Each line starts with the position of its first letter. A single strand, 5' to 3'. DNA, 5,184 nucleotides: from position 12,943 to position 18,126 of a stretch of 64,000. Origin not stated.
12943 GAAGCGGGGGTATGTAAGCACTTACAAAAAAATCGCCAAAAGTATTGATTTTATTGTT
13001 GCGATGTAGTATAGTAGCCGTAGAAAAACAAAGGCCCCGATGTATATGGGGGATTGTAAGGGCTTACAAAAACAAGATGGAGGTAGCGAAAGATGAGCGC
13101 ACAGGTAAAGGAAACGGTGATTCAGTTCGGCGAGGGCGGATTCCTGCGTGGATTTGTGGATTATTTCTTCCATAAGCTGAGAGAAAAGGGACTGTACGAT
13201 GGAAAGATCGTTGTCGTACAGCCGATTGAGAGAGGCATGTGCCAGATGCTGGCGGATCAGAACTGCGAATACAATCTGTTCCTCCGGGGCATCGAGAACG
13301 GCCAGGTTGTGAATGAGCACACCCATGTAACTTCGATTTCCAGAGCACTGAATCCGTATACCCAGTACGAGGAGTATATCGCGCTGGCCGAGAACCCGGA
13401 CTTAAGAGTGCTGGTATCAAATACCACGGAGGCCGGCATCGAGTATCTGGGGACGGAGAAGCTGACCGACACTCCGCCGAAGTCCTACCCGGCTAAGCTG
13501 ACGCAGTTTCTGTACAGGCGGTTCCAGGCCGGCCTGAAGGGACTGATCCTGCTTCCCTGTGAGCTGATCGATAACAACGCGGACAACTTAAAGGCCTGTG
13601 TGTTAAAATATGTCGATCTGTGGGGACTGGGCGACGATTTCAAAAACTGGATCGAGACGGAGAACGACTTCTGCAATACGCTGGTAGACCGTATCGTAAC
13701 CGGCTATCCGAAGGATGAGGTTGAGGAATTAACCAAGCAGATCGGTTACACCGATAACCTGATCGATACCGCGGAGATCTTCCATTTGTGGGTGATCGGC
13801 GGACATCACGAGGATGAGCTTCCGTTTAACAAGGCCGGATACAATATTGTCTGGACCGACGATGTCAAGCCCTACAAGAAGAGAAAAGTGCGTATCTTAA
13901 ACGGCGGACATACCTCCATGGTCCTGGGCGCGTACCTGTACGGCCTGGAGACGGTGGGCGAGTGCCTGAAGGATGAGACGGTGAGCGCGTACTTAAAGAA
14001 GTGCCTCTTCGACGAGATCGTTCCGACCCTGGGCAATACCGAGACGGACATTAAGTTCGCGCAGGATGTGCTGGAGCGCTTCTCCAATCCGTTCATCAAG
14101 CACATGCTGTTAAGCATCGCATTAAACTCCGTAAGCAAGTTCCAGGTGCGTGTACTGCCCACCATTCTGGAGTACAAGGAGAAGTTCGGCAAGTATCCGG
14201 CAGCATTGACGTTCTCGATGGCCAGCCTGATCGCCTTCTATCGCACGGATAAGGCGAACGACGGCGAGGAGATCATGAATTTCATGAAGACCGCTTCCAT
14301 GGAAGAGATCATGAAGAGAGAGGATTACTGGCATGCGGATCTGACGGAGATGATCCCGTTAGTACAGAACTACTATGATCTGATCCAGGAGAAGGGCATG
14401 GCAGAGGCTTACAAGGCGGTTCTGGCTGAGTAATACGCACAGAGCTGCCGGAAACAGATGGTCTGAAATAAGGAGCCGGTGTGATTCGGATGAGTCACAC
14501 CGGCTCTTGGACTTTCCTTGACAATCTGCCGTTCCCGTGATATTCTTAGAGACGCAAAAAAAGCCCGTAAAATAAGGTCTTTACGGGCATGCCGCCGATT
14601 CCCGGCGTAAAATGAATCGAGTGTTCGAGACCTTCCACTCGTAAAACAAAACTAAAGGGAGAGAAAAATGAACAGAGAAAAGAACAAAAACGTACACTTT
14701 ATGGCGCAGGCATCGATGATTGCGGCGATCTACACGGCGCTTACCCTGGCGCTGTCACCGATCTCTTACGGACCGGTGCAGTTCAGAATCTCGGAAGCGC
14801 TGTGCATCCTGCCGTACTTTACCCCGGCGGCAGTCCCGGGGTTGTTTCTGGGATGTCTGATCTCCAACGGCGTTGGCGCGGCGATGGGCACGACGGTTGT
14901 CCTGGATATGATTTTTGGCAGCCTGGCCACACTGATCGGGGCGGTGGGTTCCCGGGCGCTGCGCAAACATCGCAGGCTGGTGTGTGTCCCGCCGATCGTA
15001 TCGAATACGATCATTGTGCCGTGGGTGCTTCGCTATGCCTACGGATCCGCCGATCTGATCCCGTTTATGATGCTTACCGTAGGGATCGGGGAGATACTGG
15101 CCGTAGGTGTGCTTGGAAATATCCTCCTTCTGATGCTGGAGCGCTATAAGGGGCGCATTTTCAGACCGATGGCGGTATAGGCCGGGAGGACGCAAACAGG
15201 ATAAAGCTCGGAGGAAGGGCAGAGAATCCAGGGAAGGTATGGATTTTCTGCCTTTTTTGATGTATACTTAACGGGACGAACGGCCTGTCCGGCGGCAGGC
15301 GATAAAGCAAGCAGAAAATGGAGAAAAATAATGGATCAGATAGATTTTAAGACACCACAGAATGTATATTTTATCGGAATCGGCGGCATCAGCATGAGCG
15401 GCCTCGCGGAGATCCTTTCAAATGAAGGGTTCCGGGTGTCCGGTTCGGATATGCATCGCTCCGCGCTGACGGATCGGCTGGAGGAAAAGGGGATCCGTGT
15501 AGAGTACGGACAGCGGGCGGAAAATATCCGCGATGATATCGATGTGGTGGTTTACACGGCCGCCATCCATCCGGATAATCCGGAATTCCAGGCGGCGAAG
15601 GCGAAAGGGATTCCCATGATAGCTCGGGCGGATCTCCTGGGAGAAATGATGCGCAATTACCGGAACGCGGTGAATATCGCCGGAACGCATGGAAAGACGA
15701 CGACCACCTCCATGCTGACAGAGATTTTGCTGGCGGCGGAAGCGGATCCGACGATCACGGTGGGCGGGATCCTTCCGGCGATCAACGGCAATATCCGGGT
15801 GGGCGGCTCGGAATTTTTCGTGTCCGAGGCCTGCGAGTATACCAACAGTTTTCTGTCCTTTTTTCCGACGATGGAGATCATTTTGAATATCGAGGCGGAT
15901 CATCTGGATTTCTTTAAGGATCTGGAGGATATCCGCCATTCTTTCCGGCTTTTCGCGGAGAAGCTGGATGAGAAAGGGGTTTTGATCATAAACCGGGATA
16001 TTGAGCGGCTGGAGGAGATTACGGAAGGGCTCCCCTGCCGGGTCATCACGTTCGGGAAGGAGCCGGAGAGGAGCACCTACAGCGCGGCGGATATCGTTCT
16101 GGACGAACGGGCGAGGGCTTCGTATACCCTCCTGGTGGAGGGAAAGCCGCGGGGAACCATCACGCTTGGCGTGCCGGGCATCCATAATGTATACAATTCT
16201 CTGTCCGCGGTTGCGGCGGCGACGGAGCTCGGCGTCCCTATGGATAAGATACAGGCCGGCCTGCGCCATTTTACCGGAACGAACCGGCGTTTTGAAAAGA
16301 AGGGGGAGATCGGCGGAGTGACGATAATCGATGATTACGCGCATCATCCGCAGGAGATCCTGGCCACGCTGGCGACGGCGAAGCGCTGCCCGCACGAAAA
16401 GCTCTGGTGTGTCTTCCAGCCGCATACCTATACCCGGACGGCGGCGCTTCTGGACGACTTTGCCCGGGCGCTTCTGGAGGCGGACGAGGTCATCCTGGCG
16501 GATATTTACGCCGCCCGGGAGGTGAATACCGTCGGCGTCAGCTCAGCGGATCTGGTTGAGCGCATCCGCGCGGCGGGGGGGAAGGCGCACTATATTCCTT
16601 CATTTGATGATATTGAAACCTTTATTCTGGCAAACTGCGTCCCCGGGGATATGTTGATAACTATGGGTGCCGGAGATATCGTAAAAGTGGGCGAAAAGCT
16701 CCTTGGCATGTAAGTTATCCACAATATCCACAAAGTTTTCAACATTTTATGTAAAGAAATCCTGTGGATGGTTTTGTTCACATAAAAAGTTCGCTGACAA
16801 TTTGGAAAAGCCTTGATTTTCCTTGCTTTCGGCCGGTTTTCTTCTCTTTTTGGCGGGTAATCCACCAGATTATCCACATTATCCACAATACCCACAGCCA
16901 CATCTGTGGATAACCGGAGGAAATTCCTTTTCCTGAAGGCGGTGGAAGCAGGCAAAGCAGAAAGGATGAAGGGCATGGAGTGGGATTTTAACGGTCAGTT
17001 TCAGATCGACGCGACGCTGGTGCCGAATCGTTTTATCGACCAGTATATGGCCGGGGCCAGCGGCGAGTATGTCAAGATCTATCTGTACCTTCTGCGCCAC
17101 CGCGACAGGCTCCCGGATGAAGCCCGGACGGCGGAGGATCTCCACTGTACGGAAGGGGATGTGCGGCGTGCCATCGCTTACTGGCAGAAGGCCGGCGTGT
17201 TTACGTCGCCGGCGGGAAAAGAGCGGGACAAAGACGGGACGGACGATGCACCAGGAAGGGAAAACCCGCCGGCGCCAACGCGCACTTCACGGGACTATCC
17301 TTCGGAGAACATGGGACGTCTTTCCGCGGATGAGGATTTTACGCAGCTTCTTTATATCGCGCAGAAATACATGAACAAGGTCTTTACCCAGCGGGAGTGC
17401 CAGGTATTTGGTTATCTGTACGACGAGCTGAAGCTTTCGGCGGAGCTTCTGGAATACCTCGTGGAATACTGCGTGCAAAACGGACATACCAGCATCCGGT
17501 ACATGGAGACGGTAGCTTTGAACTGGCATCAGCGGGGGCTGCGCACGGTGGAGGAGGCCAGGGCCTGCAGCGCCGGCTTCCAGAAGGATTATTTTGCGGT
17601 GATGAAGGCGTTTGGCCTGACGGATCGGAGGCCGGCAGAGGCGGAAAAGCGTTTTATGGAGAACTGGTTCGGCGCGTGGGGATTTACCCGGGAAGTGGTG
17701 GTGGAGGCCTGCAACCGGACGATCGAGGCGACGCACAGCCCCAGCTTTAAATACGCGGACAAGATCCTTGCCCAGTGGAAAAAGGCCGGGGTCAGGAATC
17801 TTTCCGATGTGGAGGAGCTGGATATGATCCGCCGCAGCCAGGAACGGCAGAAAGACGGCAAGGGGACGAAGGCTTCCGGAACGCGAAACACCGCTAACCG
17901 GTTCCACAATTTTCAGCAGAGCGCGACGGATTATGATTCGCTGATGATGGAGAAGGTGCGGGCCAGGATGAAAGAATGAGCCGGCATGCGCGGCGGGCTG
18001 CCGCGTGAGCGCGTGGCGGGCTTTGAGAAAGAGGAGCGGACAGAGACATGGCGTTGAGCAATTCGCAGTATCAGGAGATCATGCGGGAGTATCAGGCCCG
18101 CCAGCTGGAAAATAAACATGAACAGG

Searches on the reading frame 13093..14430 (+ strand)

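Call 11: search_protein_families(library=pfam, proteins=[window:13093-14430:+], max_evalue=0.00001)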
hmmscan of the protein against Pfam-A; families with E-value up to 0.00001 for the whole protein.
window:13093-14430:+ (446 aa): 2 families
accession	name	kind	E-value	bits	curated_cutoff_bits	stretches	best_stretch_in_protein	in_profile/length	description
PF08125.19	Mannitol_dh_C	-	2e-32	112.7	30.7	1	257-438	1-180/190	Mannitol dehydrogenase C-terminal domain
PF01232.29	Mannitol_dh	-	3.4e-30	106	27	1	8-237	2-187/199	Mannitol dehydrogenase Rossmann domain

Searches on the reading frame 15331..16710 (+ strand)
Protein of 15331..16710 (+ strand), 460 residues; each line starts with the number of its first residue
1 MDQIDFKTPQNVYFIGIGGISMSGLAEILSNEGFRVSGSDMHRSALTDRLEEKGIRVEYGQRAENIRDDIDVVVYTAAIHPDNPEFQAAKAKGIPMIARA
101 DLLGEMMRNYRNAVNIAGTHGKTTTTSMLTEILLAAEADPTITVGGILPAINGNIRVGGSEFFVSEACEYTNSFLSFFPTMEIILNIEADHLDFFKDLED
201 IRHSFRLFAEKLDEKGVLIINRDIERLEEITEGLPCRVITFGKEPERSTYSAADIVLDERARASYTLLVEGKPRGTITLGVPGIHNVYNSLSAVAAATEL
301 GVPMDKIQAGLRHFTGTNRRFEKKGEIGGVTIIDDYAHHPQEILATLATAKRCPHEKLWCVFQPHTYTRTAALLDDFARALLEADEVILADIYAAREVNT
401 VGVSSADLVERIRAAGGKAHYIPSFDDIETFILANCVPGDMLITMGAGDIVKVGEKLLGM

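Call 11: search_protein_families(library=pfam, proteins=[window:15331-16710:+], max_evalue=0.00001)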
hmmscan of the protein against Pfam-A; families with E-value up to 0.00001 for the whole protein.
window:15331-16710:+ (460 aa): 3 families
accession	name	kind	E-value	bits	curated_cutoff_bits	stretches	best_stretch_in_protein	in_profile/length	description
PF08245.18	Mur_ligase_M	-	4e-29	102.4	24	1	116-297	1-200/200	Mur ligase middle domain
PF01225.30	Mur_ligase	-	2.1e-28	99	21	1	12-111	2-95/95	Mur ligase family, catalytic domain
PF02875.26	Mur_ligase_C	-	4.1e-23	83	28.4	1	319-448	1-127/127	Mur ligase, glutamate ligase domain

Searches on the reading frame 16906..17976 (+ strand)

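Call 11: search_protein_families(library=pfam, proteins=[window:16906-17976:+], max_evalue=0.00001)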
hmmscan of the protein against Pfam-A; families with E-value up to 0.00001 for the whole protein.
window:16906-17976:+ (357 aa): 1 family
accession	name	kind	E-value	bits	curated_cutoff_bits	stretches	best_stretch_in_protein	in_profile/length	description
PF07261.16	DnaB_2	-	1.7e-36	124.2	22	2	150-220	2-72/74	Replication initiation and membrane attachment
